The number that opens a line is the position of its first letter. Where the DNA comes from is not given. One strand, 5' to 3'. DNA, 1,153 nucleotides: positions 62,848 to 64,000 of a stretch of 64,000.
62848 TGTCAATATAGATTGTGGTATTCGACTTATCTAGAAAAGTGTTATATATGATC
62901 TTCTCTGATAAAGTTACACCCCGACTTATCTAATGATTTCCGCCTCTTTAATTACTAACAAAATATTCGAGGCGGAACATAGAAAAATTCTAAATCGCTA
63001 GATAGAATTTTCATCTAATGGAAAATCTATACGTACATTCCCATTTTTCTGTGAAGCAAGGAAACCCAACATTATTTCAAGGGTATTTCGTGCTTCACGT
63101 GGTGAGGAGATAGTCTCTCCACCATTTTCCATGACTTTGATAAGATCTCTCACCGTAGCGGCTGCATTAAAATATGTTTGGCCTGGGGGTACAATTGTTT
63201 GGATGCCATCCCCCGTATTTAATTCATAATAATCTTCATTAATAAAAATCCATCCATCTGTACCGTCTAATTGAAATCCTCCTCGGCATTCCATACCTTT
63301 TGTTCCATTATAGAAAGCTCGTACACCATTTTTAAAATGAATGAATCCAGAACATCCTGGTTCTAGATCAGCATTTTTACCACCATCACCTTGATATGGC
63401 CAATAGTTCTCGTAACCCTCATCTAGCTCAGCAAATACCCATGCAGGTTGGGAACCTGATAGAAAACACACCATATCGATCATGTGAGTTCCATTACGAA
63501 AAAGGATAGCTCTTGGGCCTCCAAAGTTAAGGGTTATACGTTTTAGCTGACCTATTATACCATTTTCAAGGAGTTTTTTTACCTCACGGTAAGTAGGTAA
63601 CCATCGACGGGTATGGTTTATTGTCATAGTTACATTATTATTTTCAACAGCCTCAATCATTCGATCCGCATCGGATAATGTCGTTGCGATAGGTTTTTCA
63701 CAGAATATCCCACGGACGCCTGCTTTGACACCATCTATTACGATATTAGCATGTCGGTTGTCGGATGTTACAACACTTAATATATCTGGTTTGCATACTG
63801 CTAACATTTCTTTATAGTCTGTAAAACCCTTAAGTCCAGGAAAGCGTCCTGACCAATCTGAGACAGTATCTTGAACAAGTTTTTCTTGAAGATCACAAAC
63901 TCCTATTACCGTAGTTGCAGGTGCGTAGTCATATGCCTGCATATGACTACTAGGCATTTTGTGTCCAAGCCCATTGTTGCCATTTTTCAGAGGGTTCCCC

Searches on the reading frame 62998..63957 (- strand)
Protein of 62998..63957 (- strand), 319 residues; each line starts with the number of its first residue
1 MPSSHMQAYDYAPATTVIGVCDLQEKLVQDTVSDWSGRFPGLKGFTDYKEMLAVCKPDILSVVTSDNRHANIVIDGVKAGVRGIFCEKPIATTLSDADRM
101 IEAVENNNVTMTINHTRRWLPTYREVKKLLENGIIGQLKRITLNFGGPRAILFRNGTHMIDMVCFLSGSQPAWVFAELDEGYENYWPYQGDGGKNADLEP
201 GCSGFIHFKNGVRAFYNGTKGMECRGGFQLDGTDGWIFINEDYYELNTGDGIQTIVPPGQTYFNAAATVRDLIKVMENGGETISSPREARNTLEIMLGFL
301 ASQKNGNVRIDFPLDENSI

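Call 44: search_protein_families(library=pfam, proteins=[window:62998-63957:-], max_evalue=0.00001)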
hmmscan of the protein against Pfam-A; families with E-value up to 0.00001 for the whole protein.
window:62998-63957:- (319 aa): 2 families
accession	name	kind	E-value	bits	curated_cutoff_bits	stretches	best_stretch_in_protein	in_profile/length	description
PF01408.29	GFO_IDH_MocA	-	4.9e-16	59.9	24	1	4-115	14-120/120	Oxidoreductase family, NAD-binding Rossmann fold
PF22725.1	GFO_IDH_MocA_C3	-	9e-10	39.1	27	1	123-237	1-123/124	GFO/IDH/MocA C-terminal domain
